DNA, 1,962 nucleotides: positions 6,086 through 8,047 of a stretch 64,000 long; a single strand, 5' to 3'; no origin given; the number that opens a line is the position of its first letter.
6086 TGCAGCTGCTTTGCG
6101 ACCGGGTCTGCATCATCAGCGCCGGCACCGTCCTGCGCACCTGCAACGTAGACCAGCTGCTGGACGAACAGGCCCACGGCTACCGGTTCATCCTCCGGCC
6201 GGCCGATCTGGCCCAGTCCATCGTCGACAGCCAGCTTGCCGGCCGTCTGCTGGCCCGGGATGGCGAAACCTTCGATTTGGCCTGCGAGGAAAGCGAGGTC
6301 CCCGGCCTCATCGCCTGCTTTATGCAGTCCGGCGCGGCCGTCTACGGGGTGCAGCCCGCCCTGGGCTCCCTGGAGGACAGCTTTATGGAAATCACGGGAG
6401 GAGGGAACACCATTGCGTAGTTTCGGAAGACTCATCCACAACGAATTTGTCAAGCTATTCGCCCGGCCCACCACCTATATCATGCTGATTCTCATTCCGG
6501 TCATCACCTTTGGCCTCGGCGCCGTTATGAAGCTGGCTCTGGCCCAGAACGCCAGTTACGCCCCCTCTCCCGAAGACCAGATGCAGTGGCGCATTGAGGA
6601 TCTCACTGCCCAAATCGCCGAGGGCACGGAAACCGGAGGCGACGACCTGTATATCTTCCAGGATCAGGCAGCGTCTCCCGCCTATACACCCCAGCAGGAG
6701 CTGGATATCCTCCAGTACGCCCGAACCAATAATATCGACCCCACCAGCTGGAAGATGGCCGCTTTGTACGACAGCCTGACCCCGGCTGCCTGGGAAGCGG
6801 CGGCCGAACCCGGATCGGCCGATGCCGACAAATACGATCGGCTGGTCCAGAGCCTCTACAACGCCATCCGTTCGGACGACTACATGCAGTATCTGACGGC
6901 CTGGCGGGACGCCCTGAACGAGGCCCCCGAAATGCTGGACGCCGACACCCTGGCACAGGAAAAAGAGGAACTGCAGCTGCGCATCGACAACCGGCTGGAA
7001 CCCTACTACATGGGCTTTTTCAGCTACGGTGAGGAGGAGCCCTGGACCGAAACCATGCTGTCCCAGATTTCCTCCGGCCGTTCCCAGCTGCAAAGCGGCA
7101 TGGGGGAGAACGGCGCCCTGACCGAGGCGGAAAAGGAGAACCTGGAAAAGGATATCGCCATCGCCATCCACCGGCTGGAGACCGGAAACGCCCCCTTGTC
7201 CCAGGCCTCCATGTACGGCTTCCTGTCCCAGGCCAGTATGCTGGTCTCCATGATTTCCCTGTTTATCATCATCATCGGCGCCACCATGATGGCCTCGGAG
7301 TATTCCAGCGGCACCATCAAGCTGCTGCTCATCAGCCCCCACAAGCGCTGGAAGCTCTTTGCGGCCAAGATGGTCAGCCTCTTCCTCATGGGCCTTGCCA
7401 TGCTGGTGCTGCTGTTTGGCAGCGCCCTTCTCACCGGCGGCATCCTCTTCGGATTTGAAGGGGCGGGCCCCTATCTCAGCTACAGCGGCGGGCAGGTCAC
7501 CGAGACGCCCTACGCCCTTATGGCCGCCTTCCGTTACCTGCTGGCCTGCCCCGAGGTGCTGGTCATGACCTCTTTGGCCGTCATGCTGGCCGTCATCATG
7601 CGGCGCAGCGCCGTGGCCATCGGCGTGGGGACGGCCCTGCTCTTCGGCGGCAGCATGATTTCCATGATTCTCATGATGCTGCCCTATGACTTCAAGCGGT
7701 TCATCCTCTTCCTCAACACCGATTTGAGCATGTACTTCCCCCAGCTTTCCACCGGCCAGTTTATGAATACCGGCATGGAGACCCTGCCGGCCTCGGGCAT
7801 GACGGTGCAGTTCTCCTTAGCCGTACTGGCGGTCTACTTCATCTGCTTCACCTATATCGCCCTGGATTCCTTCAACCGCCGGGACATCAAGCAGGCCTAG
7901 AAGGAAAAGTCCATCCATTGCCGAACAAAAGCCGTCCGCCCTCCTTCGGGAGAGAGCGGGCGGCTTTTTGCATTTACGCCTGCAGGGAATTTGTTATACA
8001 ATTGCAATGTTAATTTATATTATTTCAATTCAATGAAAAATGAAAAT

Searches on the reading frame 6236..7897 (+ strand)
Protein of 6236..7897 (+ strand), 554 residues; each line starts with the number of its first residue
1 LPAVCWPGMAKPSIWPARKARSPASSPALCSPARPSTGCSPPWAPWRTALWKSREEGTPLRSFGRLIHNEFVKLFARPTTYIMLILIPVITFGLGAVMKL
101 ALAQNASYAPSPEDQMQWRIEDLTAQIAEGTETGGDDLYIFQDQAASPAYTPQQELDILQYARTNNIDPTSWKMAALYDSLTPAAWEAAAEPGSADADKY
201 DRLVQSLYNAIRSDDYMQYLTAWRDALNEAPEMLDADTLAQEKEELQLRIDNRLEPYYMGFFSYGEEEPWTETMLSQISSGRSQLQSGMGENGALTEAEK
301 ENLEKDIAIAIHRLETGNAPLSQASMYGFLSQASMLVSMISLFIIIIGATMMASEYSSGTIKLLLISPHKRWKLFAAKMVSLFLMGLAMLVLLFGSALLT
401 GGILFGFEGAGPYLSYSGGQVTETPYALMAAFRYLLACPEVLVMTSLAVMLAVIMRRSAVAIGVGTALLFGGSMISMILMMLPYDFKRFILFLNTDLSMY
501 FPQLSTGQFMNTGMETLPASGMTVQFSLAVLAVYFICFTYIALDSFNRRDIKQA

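Call 11: search_protein_families(library=pfam, proteins=[window:6236-7897:+], max_evalue=0.0001)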
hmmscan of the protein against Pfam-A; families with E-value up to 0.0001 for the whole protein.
window:6236-7897:+ (554 aa): 3 families
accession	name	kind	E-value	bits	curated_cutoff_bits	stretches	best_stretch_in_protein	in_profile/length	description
PF12679.13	ABC2_membrane_2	-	5e-19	69.1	27.2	1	242-551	72-283/283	ABC-2 family transporter protein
PF12698.13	ABC2_membrane_3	-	3.5e-13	49.8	31.6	1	199-543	63-346/347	ABC-2 family transporter protein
PF12730.13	ABC2_membrane_4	-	7.4e-11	42.8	27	1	317-468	37-175/179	ABC-2 family transporter protein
